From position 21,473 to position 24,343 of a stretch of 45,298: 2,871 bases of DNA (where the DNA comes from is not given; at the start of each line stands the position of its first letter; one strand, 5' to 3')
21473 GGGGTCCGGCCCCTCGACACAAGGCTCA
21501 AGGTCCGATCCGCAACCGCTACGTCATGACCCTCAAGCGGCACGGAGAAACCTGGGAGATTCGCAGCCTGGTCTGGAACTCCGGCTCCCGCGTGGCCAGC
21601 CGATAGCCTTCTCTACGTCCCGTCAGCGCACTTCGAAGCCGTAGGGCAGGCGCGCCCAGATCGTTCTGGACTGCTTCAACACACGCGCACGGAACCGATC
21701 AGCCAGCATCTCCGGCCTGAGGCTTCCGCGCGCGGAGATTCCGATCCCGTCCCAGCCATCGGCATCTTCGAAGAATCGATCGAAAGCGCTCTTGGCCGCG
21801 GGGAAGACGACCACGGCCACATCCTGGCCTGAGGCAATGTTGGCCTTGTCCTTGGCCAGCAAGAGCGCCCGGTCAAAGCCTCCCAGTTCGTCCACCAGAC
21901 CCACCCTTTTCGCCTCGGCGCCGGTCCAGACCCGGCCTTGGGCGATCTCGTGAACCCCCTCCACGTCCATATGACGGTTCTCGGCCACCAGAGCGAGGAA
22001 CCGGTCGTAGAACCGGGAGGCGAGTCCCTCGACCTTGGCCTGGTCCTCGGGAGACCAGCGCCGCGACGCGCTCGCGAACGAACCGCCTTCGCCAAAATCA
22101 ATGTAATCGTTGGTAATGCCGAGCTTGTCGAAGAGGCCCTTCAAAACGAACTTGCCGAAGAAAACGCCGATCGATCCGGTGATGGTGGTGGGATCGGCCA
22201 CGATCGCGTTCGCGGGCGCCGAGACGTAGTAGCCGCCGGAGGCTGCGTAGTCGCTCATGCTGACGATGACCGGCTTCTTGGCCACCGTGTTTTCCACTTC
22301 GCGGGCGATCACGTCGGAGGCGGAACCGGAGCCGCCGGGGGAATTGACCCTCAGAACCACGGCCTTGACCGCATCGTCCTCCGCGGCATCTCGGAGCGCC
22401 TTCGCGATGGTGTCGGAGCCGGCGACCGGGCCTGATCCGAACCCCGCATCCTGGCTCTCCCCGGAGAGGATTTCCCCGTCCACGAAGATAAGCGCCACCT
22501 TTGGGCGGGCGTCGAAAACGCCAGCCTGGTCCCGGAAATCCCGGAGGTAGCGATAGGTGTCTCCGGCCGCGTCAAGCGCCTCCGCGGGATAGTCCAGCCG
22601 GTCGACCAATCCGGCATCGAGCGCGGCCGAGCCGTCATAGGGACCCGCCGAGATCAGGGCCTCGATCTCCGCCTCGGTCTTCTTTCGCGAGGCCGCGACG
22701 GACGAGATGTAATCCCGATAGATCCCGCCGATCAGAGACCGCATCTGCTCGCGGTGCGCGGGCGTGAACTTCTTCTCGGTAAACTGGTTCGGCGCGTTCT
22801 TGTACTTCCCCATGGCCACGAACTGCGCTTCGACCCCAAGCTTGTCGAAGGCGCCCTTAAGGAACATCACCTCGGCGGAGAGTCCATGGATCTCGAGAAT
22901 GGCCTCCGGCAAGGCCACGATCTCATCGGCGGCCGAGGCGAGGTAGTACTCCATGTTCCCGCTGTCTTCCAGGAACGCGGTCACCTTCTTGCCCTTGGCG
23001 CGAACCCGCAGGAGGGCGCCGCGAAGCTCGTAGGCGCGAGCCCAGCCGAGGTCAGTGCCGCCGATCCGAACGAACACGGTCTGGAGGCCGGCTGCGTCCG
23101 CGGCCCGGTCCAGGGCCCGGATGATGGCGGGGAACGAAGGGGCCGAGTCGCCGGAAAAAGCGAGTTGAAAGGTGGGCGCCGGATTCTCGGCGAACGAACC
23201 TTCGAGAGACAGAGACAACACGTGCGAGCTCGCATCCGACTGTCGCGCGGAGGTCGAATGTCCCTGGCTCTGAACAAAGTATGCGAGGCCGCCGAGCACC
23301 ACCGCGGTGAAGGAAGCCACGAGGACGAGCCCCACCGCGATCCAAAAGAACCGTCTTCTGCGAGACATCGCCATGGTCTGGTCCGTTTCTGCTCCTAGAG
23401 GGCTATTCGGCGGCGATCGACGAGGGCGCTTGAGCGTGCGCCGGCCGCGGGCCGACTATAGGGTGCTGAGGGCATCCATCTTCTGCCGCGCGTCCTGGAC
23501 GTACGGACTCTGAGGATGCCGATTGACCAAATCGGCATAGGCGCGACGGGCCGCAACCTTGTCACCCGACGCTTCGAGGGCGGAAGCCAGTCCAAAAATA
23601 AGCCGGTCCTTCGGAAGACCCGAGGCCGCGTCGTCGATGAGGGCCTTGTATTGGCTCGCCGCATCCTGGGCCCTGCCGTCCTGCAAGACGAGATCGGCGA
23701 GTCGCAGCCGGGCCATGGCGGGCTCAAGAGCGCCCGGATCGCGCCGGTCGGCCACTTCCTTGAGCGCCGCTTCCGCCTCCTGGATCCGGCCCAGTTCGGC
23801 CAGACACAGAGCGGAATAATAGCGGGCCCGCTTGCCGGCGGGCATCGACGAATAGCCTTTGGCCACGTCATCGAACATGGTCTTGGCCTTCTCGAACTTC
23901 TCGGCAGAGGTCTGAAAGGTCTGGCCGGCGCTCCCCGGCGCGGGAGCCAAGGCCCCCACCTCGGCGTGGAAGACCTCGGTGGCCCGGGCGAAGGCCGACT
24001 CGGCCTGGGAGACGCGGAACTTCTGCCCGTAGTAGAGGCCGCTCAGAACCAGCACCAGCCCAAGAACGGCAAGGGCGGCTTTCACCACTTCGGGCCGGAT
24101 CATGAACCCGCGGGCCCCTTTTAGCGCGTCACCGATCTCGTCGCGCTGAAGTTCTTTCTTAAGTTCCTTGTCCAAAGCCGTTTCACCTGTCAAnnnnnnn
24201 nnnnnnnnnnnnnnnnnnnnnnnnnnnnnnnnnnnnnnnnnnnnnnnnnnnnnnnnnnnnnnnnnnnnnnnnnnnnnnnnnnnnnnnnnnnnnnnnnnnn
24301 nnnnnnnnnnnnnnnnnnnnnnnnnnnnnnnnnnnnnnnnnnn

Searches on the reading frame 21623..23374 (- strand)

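Call 15: search_protein_families(library=pfam, max_evalue=0.001, proteins=[window:21623-23374:-])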
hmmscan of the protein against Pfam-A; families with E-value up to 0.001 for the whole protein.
window:21623-23374:- (583 aa): 3 families
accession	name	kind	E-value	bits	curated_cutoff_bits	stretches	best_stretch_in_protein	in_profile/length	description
PF01343.23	Peptidase_S49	-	8.4e-81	269.8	24.9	2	365-513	5-153/154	Peptidase family S49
PF01972.22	SDH_protease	-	3.8e-06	26.6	31.3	1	319-403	77-156/286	ClpP-like SDH-type serine proteinase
PF25145.1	NfeD1b_N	-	6e-06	26.4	40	1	323-404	19-97/189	NfeD1b, N-terminal domain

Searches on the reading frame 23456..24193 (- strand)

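Call 15: search_protein_families(library=pfam, max_evalue=0.001, proteins=[window:23456-24193:-])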
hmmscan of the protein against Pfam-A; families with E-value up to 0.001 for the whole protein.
window:23456-24193:- (245 aa): 6 families
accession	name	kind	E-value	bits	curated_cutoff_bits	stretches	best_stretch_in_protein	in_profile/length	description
PF13432.12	TPR_16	-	3.3e-11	43.9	32.7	1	97-154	10-63/65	Tetratricopeptide repeat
PF14559.12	TPR_19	-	6.4e-09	36.5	25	1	170-238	2-67/68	Tetratricopeptide repeat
PF09976.15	TPR_21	-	1e-08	35.6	25.5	1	44-243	13-192/193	Tetratricopeptide repeat-like domain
PF13174.12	TPR_6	-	3.6e-08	34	26.3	0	200-229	4-33/33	Tetratricopeptide repeat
PF13428.12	TPR_14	-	2.8e-05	24.8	23.5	0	198-233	3-38/44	Tetratricopeptide repeat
PF13424.12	TPR_12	-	0.00029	21.4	30.1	0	126-184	8-70/77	Tetratricopeptide repeat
